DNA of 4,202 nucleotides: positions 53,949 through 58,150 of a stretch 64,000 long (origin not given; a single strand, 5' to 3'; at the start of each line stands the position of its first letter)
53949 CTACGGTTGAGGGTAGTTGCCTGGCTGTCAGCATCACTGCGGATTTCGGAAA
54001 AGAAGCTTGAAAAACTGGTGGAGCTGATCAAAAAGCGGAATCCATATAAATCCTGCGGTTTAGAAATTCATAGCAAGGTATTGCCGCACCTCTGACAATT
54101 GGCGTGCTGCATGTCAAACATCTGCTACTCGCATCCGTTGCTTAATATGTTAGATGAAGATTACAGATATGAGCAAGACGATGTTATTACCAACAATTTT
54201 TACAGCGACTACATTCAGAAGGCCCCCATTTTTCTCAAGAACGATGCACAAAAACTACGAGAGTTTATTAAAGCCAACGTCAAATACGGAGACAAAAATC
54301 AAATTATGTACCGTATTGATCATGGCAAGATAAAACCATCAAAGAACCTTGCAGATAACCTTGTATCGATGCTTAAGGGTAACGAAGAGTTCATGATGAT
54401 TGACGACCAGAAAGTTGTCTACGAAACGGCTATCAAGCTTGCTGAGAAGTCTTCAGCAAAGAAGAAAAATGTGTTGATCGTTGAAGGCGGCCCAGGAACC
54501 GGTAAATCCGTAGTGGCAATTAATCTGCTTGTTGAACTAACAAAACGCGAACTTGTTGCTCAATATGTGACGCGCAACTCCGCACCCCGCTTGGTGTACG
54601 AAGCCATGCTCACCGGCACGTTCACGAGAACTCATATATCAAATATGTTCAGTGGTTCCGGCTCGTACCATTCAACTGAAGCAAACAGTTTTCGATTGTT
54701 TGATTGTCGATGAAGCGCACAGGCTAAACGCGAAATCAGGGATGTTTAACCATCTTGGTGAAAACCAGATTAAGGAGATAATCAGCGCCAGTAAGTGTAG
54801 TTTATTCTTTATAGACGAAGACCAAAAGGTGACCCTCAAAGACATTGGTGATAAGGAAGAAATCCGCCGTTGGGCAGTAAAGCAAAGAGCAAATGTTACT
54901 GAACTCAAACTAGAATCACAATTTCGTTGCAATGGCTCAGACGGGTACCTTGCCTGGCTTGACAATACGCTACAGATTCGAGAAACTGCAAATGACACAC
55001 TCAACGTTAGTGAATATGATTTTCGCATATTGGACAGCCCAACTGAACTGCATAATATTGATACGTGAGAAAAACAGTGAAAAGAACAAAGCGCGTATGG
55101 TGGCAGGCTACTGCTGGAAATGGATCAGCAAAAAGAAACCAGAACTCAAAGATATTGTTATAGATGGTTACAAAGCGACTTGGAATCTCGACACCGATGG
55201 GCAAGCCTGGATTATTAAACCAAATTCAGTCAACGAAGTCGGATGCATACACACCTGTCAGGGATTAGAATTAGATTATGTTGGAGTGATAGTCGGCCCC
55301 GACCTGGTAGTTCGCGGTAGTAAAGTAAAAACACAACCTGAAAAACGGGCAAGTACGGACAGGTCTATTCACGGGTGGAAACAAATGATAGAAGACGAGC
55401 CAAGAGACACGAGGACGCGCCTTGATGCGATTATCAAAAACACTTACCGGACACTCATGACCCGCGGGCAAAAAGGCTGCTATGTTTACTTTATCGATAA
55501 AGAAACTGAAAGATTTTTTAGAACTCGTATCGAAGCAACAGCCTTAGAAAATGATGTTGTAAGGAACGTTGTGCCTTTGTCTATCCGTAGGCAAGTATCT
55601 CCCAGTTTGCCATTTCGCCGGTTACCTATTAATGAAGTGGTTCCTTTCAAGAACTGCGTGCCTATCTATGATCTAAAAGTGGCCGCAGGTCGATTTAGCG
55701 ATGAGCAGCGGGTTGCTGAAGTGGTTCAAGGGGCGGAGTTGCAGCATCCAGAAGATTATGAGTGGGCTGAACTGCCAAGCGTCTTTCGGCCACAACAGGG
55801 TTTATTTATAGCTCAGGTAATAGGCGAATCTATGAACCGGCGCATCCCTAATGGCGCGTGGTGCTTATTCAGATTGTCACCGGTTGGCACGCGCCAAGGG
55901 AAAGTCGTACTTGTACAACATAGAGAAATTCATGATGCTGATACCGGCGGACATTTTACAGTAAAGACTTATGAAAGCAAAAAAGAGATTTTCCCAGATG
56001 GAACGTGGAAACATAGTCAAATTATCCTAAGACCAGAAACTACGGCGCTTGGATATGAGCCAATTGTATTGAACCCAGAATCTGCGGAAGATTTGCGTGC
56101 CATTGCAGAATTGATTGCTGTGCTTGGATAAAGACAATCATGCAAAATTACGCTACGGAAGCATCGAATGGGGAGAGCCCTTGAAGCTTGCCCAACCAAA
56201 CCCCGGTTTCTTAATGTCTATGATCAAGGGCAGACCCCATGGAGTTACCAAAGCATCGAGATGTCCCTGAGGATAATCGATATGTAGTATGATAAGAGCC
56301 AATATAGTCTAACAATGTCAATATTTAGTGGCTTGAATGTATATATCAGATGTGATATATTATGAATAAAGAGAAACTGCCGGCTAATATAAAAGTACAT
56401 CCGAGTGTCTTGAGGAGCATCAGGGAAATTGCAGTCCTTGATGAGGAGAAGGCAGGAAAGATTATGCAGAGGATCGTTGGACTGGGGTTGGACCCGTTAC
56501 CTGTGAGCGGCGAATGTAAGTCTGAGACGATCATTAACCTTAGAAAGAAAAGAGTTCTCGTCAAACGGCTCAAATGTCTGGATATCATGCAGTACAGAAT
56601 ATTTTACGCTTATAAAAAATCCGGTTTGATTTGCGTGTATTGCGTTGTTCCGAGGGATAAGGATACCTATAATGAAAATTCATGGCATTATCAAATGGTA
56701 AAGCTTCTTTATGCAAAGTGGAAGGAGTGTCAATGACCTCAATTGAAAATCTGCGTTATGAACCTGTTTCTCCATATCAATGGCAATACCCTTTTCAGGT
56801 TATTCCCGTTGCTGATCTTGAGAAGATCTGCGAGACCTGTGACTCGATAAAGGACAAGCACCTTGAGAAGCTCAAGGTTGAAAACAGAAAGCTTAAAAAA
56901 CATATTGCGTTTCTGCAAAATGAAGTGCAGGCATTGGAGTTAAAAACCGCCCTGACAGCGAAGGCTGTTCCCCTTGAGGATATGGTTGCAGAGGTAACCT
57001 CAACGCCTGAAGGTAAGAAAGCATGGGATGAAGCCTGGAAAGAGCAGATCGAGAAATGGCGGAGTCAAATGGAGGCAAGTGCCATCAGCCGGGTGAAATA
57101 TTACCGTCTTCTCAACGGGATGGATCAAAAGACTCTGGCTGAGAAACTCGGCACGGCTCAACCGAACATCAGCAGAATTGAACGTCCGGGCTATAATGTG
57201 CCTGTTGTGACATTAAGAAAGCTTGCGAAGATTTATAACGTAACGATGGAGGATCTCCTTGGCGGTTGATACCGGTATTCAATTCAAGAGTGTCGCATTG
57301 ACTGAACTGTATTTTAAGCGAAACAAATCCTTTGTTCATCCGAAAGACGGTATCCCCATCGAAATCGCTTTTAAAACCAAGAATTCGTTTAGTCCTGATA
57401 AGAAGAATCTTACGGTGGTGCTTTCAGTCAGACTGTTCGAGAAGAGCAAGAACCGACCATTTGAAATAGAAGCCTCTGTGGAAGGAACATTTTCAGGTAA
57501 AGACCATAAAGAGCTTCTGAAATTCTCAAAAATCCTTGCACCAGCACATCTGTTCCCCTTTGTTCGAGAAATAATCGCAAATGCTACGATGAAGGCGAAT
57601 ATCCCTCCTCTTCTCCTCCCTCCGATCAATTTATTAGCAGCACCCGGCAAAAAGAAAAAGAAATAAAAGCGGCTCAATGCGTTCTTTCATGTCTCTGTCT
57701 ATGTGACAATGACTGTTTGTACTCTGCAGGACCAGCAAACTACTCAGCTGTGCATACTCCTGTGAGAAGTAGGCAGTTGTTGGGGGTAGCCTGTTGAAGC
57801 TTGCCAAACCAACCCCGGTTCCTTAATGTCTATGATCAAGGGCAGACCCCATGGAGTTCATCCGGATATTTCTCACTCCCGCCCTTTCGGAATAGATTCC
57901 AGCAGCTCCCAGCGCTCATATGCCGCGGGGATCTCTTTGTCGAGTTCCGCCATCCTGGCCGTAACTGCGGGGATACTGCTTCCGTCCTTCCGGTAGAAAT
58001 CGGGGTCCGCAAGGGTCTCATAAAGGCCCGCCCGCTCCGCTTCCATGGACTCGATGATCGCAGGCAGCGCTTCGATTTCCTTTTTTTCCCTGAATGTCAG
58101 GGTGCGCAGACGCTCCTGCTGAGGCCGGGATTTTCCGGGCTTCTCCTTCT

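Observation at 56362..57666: Toxin-antitoxin-chaperone (TAC) operon with an apparently inverted antitoxin architecture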

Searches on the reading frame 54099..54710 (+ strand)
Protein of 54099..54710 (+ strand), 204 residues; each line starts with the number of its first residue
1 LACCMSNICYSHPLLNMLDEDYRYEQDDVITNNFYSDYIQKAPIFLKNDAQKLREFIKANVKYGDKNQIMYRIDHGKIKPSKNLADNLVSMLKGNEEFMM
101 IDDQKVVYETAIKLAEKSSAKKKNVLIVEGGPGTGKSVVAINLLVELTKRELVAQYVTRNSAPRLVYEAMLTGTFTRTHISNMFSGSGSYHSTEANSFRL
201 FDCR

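Call 6: search_protein_families(library=pfam, proteins=[window:54099-54710:+], max_evalue=0.1)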
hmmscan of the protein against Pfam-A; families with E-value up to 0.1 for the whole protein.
window:54099-54710:+ (204 aa): 21 families
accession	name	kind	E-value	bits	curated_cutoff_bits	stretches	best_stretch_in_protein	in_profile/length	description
PF09848.15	SLFN-g3_helicase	-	8.8e-15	55.3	24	1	123-195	1-74/354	Schlafen group 3, DNA/RNA helicase domain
PF20720.3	nSTAND3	-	0.00012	22.3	27.2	1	119-152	13-46/155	Novel STAND NTPase 3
PF25199.1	nSTAND_NTPase5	-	0.0012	19.2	34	1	106-164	24-83/145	Novel STAND NTPase 5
PF24883.2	NPHP3_N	-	0.0013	19.3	24.8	1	118-157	17-56/164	Nephrocystin 3, N-terminal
PF07088.17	GvpD_P-loop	-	0.0017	18.7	24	1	124-174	11-60/189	GvpD gas vesicle protein, P-loop domain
PF13245.12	AAA_19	-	0.0023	18.5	25.1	1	119-159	7-51/134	AAA domain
PF13401.12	AAA_22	-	0.0077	17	27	1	122-174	4-58/130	AAA domain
PF12775.13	AAA_7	-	0.0081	16.2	25.8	1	114-158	25-68/181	P-loop containing dynein motor region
PF06309.17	Torsin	-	0.014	16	27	1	105-159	35-89/127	Torsin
PF06745.19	ATPase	-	0.014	15.2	26.6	1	122-170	18-67/231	KaiC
PF13086.12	AAA_11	-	0.016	15.5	27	1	117-150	11-44/257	AAA domain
PF13191.12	AAA_16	-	0.019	15.9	32.6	1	116-178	17-76/167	AAA ATPase domain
PF00158.32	Sigma54_activat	-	0.022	14.9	20.2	1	108-171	8-70/168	Sigma-54 interaction domain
PF00580.27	UvrD-helicase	-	0.025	14.7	23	1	118-177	8-55/271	UvrD/REP helicase N-terminal domain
PF00519.23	PPV_E1_C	-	0.03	13.9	26.5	1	119-161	115-155/289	Papillomavirus helicase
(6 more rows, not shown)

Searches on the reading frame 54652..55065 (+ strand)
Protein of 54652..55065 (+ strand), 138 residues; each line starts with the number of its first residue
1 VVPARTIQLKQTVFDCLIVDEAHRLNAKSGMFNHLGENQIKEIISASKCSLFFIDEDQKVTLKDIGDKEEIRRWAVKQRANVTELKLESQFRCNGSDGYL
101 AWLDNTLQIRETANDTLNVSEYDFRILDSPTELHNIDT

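Call 40: search_protein_families(library=pfam, proteins=[window:54652-55065:+], max_evalue=0.001)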
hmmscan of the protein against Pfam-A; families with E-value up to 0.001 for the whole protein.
window:54652-55065:+ (138 aa): 2 families
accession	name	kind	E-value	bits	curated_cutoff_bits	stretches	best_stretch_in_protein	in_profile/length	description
PF09848.15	SLFN-g3_helicase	-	7.4e-35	121.3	24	1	9-135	75-204/354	Schlafen group 3, DNA/RNA helicase domain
PF04851.21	ResIII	-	0.00047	20.5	22.5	1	7-48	119-151/164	Type III restriction enzyme, res subunit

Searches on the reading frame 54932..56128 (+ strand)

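Call 6: search_protein_families(library=pfam, proteins=[window:54932-56128:+], max_evalue=0.1)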
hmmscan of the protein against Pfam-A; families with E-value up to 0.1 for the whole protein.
window:54932-56128:+ (399 aa): 3 families
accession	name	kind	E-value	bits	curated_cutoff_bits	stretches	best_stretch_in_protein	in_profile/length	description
PF09848.15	SLFN-g3_helicase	-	7.3e-46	157.5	24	1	44-189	206-354/354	Schlafen group 3, DNA/RNA helicase domain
PF00717.28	Peptidase_S24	-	3.2e-05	24.1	23.3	1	249-349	5-84/116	Peptidase S24-like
PF03942.20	DTW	-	0.047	13.9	33.7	0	346-385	108-146/195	DTW domain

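Call 8: search_protein_families(library=padloc, proteins=[window:54932-56128:+], max_evalue=0.1)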
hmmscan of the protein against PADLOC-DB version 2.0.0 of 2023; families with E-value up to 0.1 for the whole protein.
window:54932-56128:+ (399 aa): 1 family
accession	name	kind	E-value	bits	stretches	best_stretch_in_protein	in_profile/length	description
PDLC05014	PDC-S41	-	6.5e-07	26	1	103-186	553-622/657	-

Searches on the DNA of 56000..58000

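Call 74: search_rna_families(source=window, start=56000, end=58000, threshold=evalue, max_evalue=1)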
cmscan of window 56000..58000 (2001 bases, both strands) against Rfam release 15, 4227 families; matches with E-value up to 1: 0.
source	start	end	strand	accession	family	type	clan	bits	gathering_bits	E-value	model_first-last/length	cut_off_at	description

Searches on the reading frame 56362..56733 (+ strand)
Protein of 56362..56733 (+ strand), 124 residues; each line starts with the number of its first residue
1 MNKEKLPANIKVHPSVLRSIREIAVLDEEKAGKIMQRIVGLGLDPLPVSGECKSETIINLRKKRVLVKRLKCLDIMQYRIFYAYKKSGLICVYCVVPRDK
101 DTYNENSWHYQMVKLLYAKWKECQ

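Call 6: search_protein_families(library=pfam, proteins=[window:56362-56733:+], max_evalue=0.1)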
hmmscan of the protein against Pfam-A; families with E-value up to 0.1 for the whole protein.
window:56362-56733:+ (124 aa): 0 families

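Call 7: search_protein_families(library=ncbifam, proteins=[window:56362-56733:+], max_evalue=0.1)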
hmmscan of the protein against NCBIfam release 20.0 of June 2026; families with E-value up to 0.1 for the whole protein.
window:56362-56733:+ (124 aa): 0 families

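Call 8: search_protein_families(library=padloc, proteins=[window:56362-56733:+], max_evalue=0.1)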
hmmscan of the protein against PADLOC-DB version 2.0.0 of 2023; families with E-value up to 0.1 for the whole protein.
window:56362-56733:+ (124 aa): 0 families

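Call 16: find_homologous_proteins(query=window:56362-56733:+, max_evalue=0.001)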
Query window:56362-56733:+ (124 aa): 39 proteins with E <= 0.001 among 42 candidates.
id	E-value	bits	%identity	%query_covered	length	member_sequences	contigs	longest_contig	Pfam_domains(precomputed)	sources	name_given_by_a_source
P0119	1.7e-77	275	100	100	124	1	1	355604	-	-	-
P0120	3.4e-73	261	92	100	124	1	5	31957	-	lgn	-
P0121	1.4e-71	256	90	100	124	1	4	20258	-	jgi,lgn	-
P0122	1.7e-69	249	90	100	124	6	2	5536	-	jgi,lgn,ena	jgi:hypothetical protein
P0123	2.6e-69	249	90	100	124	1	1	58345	-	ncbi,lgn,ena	-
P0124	3.0e-68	245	88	100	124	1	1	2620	-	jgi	-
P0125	1.3e-67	243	86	100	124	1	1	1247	-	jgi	jgi:hypothetical protein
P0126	4.0e-60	219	77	100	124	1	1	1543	-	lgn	-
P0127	1.3e-59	217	74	100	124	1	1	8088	-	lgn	-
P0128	1.4e-59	217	92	83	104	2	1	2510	-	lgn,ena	-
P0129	1.5e-59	217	74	100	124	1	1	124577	-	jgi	jgi:mRNA-degrading endonuclease RelE of RelBE toxin-antitoxin system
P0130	3.3e-59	216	73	100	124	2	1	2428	-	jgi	jgi:mRNA-degrading endonuclease RelE of RelBE toxin-antitoxin system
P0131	5.0e-59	215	73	100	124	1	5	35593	-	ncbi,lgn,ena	-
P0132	1.1e-57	211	71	100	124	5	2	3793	-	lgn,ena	-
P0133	1.2e-57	211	72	100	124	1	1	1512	-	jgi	-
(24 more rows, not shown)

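Call 24: search_solved_structures(query=A2, max_evalue=10, show_alignments=2)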
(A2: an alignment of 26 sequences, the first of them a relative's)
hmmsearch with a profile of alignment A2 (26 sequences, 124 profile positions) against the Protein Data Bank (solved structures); distinct sequences matched with E-value up to 10: 4.
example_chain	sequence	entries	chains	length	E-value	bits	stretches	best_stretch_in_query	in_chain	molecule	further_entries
7wfc_A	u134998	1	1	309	0.46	13.9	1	50-88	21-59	Papain-like protease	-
6c4v_A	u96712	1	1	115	1.4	12.3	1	22-63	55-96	Polyketide synthase Pks13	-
8uah_B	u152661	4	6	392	7.9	9.9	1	17-78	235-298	F-box/LRR-repeat protein 17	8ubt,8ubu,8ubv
6w66_B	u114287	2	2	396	8.2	9.8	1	17-78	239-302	F-box/LRR-repeat protein 17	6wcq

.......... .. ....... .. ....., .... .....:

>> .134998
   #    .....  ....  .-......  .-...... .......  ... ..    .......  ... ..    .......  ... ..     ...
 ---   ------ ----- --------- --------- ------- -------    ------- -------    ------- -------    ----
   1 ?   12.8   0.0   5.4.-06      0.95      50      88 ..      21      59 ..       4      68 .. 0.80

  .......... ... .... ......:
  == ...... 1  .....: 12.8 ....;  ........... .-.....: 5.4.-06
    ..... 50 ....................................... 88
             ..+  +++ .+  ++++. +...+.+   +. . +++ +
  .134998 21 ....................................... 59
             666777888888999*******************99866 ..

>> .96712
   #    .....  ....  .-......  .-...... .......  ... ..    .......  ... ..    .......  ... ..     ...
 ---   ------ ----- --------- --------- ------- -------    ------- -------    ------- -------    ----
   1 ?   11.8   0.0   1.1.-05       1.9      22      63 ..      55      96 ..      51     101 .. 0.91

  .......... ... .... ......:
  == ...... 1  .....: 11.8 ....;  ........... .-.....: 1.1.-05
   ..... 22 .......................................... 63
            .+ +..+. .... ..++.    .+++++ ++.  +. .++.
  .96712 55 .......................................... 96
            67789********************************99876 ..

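Call 32: predict_structure(alignment_id=A3)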
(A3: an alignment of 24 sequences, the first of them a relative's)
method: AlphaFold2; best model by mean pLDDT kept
length: 124 residues; sequences in the alignment: 24
mean_pLDDT: 79.2   pTM: 0.75
mean pLDDT of the five models: 79.2, 78.9, 74.7, 74.1, 73.4
residues with pLDDT >= 90: 38; 70-90: 57; 50-70: 24; < 50: 5
segments of 3 or more residues with pLDDT < 50: 1-3
pLDDT, mean of each block of 10 residues (from residue 1): 72 92 93 93 72 53 58 87 87 88 74 82 77
secondary structure, 60 per line:
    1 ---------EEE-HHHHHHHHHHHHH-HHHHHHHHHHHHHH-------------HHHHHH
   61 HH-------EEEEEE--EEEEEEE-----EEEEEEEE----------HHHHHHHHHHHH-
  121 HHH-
elements in order: E10-12 H14-26 H28-41 H55-62 E70-75 E78-84 E90-97 H108-119

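Call 35: fold_search(model_id=the predicted structure, library=pdb)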
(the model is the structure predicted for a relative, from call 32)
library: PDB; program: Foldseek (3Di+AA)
matches with E <= 10: 689; with E <= 0.001: 0
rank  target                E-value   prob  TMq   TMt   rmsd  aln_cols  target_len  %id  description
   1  9w3a_D                1.0e-03  1.00  0.54  0.60   5.1       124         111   15  Crystal structure of PfiAT toxin-antitoxin complex (released 2026-02-11)
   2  9w3a_B                1.0e-03  1.00  0.52  0.57   5.4       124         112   17  Crystal structure of PfiAT toxin-antitoxin complex (released 2026-02-11)
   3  9w3a_A                1.2e-03  0.99  0.45  0.48   6.3       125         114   18  Crystal structure of PfiAT toxin-antitoxin complex (released 2026-02-11)
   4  9g12_B                3.1e-03  1.00  0.54  0.76   2.6        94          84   15  Mycobacterium tuberculosis RelBE1 toxin-antitoxin system; rv1247c (relB1 antitoxin), rv1246c (relE1 toxin) (released 2025-12-17)
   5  9w3a_C                3.1e-03  0.98  0.44  0.48   6.3       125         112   18  Crystal structure of PfiAT toxin-antitoxin complex (released 2026-02-11)
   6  9g12_A                1.2e-02  1.00  0.54  0.76   4.2        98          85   14  Mycobacterium tuberculosis RelBE1 toxin-antitoxin system; rv1247c (relB1 antitoxin), rv1246c (relE1 toxin) (released 2025-12-17)
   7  7r5a_A                1.9e-02  0.96  0.40  0.52   8.9       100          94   14  Vibrio cholera ParD2:ParE2 antitoxin:toxin complex (released 2022-04-27)
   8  6x0a_C                3.2e-02  0.98  0.47  0.61   4.1       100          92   22  X-ray structure of a chimeric ParDE toxin-antitoxin complex from Mesorhizobium opportunistum (released 2020-11-25)
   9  8c24_B                3.6e-02  0.90  0.39  0.50   7.6        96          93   16  ParDE1 toxin-antitoxin complex from Mycobacterium tuberculosis (rv1960c-rv1959c) (released 2023-12-20)
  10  2khe_MODEL_1_A        4.1e-02  0.90  0.39  0.53   8.7       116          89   13  Solution Structure of the Bacterial Toxin Rele from Thermus Thermophilus HB8 (released 2010-03-31)
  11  8c24_A                4.6e-02  0.92  0.42  0.53   7.8       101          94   13  ParDE1 toxin-antitoxin complex from Mycobacterium tuberculosis (rv1960c-rv1959c) (released 2023-12-20)
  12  6x0a_M                5.3e-02  0.82  0.37  0.50   9.3        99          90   18  X-ray structure of a chimeric ParDE toxin-antitoxin complex from Mesorhizobium opportunistum (released 2020-11-25)
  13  6af4_C                5.6e-02  0.80  0.45  0.47   7.5       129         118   15  Toxin-Antitoxin module from Streptococcus pneumoniae (released 2019-08-14)
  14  6x0a_A                7.2e-02  0.80  0.38  0.51   9.3        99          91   18  X-ray structure of a chimeric ParDE toxin-antitoxin complex from Mesorhizobium opportunistum (released 2020-11-25)
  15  3g5o_B                8.7e-02  0.99  0.53  0.78   2.7        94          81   15  The crystal structure of the toxin-antitoxin complex RelBE2 (Rv2865-2866) from Mycobacterium tuberculosis (released 2009-04-14)
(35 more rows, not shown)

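Call 73: search_protein_families(library=pfam, alignment_id=A2, max_evalue=5)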
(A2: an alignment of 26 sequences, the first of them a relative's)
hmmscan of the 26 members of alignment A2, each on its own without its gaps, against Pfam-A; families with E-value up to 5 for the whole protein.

A. member 1, P0119 (124 aa): 0 families

B. families by the number of members that match (of 26 scanned): 13 families
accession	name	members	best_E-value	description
PF05016.21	ParE_toxin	6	0.001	ParE toxin of type II toxin-antitoxin system, parDE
PF24769.1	At2g29880_C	3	0.01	At2g29880 C-terminal domain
PF05973.20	Gp49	2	0.029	Phage derived protein Gp49-like (DUF891)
PF11663.14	Toxin_YhaV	2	0.13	Toxin with endonuclease activity, of toxin-antitoxin system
PF05167.17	DUF711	1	0.017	Uncharacterised ACR (DUF711)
PF07734.18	FBA_1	1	0.027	F-box associated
PF17978.7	zf-RING_14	1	0.032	RING/Ubox like zinc-binding domain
PF07973.19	tRNA_SAD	1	0.051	Threonyl and Alanyl tRNA synthetase second additional domain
PF14681.12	UPRTase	1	0.087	Uracil phosphoribosyltransferase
PF05336.19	rhaM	1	0.089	L-rhamnose mutarotase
PF08102.16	Antimicrobial_7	1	0.096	Scorpion antimicrobial peptide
PF24127.1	DUF7395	1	0.15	Domain of unknown function (DUF7395)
PF07216.17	LcrG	1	0.16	LcrG protein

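Call 79: find_related_loci(query=A2, collection=viral_contigs, flank=3000)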
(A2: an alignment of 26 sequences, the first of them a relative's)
Query A2 (124 aa) in viral_contigs; peptide patterns used: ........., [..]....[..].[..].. (x = any residue, [..] = any of these).
114 stretches matched a pattern, but none encodes a relative of the query by tblastn (E <= 1e-3).
